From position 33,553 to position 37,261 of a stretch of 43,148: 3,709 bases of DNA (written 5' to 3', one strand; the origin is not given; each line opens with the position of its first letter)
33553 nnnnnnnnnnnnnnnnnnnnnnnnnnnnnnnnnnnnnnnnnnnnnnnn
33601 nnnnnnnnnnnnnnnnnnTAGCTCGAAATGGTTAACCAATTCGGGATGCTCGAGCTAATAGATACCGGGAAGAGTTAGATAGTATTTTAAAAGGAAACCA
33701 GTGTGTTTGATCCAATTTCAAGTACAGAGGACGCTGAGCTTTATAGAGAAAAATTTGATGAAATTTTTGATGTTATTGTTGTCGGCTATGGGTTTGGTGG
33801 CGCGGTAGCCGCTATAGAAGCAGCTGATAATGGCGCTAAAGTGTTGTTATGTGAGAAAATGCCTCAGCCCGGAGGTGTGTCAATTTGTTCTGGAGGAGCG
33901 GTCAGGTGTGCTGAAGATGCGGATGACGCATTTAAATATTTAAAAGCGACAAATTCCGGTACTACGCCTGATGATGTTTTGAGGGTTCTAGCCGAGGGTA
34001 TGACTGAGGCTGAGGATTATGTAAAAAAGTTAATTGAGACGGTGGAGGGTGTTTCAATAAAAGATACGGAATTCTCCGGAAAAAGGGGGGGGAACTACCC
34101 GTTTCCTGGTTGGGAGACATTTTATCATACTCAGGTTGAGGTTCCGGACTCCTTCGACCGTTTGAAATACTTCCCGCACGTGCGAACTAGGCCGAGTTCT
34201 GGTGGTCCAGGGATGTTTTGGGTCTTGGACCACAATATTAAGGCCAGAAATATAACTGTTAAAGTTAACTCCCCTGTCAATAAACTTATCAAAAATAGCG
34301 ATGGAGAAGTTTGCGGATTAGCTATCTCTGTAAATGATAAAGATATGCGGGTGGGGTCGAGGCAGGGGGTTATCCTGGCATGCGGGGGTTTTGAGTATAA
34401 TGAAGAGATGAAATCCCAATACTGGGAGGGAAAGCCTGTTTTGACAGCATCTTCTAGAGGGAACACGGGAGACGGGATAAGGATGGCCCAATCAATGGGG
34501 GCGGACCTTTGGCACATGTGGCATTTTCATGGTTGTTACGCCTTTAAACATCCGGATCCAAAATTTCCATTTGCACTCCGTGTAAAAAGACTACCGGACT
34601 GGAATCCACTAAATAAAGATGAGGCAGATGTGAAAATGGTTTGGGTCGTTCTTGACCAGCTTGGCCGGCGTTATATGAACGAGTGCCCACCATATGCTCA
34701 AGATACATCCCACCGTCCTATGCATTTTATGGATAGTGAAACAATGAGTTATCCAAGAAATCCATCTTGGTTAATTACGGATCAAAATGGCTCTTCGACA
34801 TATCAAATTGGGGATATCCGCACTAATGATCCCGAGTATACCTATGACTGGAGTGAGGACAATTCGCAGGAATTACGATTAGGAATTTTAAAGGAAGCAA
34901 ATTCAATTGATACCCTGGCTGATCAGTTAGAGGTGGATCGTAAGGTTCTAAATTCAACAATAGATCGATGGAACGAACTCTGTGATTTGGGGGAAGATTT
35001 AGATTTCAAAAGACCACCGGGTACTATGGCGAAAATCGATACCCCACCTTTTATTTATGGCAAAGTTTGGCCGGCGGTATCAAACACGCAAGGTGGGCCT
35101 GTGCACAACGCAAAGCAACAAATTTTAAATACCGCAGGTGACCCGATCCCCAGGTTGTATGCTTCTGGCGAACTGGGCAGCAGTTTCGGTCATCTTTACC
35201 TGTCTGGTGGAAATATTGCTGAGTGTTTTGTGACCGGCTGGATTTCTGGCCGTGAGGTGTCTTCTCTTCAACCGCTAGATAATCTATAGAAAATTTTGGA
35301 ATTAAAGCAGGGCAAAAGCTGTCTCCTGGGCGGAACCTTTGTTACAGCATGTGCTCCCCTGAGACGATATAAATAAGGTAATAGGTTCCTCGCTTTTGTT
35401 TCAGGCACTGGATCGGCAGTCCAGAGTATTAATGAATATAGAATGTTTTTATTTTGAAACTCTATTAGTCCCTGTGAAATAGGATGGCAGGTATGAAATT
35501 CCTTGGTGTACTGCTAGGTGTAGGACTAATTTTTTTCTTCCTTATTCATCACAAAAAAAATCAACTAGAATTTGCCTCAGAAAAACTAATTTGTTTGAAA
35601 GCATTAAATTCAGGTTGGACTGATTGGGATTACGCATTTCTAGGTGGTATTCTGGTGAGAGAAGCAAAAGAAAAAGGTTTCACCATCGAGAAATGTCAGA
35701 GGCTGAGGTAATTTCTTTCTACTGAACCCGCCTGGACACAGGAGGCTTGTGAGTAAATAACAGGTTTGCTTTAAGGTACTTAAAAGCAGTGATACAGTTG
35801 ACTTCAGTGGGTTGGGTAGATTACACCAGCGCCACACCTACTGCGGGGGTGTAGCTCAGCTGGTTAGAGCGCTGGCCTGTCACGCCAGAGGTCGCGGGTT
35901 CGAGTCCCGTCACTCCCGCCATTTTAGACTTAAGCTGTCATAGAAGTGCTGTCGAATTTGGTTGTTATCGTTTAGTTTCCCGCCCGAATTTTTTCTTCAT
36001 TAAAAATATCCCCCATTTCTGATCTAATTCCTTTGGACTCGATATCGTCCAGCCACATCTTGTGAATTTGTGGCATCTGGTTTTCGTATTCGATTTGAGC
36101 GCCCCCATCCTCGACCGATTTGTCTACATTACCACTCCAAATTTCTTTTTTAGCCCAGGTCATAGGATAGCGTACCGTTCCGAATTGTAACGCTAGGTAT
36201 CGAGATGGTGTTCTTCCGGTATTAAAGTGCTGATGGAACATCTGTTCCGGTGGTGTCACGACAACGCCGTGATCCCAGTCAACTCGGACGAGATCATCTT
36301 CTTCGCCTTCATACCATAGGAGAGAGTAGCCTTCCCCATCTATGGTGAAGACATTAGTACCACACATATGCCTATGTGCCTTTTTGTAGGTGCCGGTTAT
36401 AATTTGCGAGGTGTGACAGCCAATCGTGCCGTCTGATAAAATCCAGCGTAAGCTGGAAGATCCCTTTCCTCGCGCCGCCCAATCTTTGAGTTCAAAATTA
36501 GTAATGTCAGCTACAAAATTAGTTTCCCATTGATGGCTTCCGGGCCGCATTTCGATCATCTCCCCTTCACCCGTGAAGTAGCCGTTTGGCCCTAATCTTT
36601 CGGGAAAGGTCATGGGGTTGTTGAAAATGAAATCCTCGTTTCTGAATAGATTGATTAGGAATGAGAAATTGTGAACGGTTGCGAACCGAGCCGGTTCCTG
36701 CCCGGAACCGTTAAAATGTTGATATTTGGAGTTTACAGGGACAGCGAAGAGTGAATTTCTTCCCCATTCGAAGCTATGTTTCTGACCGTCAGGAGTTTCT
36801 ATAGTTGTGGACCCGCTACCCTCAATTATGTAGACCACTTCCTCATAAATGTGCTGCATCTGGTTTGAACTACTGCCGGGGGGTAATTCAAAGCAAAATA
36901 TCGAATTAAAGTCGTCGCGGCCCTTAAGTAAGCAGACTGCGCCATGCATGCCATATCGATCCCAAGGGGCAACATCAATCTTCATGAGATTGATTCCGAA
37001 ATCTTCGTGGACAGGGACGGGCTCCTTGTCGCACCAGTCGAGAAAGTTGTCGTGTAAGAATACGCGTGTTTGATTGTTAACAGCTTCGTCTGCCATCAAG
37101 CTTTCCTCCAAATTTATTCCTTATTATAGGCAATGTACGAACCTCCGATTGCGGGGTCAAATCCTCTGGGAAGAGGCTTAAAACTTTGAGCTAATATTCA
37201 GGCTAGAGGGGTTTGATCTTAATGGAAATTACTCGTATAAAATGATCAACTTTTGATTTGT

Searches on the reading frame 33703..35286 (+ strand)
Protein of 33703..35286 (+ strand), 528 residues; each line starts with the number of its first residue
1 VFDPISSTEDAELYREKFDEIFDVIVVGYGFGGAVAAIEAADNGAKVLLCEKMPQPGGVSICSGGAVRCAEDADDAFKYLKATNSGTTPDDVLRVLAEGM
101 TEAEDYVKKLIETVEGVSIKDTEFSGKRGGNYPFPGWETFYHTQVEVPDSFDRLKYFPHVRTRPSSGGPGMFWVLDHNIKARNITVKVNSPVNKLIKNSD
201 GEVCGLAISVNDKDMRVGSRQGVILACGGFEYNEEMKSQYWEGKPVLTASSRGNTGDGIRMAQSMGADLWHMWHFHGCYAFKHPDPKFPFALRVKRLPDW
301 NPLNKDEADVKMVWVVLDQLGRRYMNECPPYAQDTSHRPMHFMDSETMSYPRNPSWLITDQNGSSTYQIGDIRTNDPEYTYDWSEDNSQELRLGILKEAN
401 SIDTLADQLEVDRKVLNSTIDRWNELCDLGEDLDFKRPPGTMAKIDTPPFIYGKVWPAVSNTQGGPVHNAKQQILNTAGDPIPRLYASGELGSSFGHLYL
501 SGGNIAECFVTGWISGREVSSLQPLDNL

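Call 29: search_protein_families(library=pfam, proteins=[window:33703-35286:+])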
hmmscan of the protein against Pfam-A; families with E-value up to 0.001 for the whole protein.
window:33703-35286:+ (528 aa): 6 families
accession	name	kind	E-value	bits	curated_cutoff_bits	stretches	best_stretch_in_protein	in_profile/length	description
PF00890.30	FAD_binding_2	-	4.2e-38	132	20.4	1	23-504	1-412/414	FAD binding domain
PF03486.20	HI0933_like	-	5.3e-11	42.9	50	1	23-65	2-44/244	HI0933-like protein Rossmann domain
PF12831.13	FAD_oxidored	-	9.2e-09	35.5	27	1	23-69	1-47/416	FAD dependent oxidoreductase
PF01266.30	DAO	-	9.2e-08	32.4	27.9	1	23-108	1-76/353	FAD dependent oxidoreductase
PF07992.20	Pyr_redox_2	-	3e-06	27.3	26.1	1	22-86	1-58/291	Pyridine nucleotide-disulphide oxidoreductase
PF13450.12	NAD_binding_8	-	0.00014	22.5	21.9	1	26-59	1-34/68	NAD(P)-binding Rossmann-like domain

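Call 49: search_protein_families(library=ncbifam, proteins=[window:33703-35286:+], max_evalue=1e-8)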
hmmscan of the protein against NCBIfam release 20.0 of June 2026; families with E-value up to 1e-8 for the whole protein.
window:33703-35286:+ (528 aa): 21 families
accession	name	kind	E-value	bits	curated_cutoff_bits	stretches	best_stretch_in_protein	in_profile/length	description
NF009478.0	PRK12844.1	equivalog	3.6e-54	184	789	1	179-520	220-549/559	3-ketosteroid-delta-1-dehydrogenase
TIGR01813.1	flavo_cyto_c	subfamily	1.3e-52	179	285.45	1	165-516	126-443/444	flavocytochrome c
NF009473.0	PRK12835.1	subfamily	2.3e-49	168.4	837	1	177-520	221-567/585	FAD-binding protein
NF005882.1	PRK07843.1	equivalog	7.7e-47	159.9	788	1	168-516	201-544/547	3-oxosteroid 1-dehydrogenase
NF004789.0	PRK06134.1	subfamily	1.5e-45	155.9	747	1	167-522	215-570/581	FAD-dependent oxidoreductase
NF009477.0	PRK12843.1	equivalog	4.4e-43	147.6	758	2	176-503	228-551/578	FAD-dependent oxidoreductase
NF005064.0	PRK06481.1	equivalog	4e-42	144.6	542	2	392-518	371-498/506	flavocytochrome c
NF005510.0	PRK07121.1-3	subfamily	6e-41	140.7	481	2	16-285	17-298/492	FAD-binding protein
NF005511.0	PRK07121.1-4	equivalog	2e-38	132.2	466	2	16-209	15-214/553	FAD-binding protein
NF006130.0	PRK08274.1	equivalog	2.7e-37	128.7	369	1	21-520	5-459/467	FAD-dependent tricarballylate dehydrogenase TcuA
NF009474.0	PRK12837.1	equivalog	2.2e-34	119.1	675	1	180-504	185-492/513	FAD-binding protein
NF053677.1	Desat2ChcC2Cyan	equivalog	1.3e-32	112.9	900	1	179-521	213-553/558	4-oxocyclohex-2-ene-1-carboxylate 5-dehydrogenase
NF005509.0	PRK07121.1-2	subfamily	3.5e-32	111.7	630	2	18-274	39-310/527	FAD-binding protein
NF009479.0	PRK12845.1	equivalog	2.7e-31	108.6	793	1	182-519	232-563/566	3-ketosteroid-delta-1-dehydrogenase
NF009476.0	PRK12839.1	equivalog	2.6e-30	105.1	940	1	182-521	227-566/572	FAD-dependent oxidoreductase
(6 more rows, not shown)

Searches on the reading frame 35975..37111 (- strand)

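Call 29: search_protein_families(library=pfam, proteins=[window:35975-37111:-])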
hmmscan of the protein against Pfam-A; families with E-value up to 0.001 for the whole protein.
window:35975-37111:- (379 aa): 2 families
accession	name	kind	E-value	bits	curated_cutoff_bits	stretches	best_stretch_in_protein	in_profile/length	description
PF07883.17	Cupin_2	-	8.4e-08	32.3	27.2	1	74-146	3-69/70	Cupin domain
PF02041.22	Auxin_BP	-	0.00067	19.8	21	0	62-139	38-118/167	Auxin binding protein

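Call 49: search_protein_families(library=ncbifam, proteins=[window:35975-37111:-], max_evalue=1e-8)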
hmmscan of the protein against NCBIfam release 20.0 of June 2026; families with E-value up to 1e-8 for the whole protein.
window:35975-37111:- (379 aa): 0 families
